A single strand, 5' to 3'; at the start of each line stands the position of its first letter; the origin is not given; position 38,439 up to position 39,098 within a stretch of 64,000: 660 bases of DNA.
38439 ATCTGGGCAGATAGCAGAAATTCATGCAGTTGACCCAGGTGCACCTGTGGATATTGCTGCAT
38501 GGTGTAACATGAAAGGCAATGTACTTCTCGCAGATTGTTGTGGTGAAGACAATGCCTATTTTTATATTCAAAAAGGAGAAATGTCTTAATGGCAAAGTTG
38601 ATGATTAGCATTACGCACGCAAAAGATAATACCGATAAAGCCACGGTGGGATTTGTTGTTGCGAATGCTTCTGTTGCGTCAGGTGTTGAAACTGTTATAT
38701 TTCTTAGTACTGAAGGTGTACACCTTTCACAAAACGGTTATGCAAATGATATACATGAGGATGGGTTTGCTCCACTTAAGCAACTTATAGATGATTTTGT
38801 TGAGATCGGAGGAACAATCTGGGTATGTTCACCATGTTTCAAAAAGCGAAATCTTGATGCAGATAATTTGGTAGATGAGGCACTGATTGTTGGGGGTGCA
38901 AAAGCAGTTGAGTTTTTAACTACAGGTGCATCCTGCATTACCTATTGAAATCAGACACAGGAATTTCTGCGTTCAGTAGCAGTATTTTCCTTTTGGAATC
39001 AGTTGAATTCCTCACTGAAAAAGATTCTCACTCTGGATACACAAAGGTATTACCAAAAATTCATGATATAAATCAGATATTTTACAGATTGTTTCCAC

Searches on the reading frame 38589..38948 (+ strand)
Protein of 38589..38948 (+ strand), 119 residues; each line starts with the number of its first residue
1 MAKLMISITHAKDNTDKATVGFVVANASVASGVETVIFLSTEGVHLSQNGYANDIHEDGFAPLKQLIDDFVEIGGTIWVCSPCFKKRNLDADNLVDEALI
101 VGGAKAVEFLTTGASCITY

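Call 58: search_protein_families(library=pfam, proteins=[window:38589-38948:+], max_evalue=0.01)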
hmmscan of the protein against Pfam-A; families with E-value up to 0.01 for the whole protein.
window:38589-38948:+ (119 aa): 2 families
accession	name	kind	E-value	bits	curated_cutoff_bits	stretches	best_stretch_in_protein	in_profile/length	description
PF02635.20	DsrE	-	7.3e-13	49.1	22.7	1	3-118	2-115/116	DsrE/DsrF-like family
PF13686.11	DrsE_2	-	0.00095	19.6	25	0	6-45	5-44/156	DsrE/DsrF/DrsH-like family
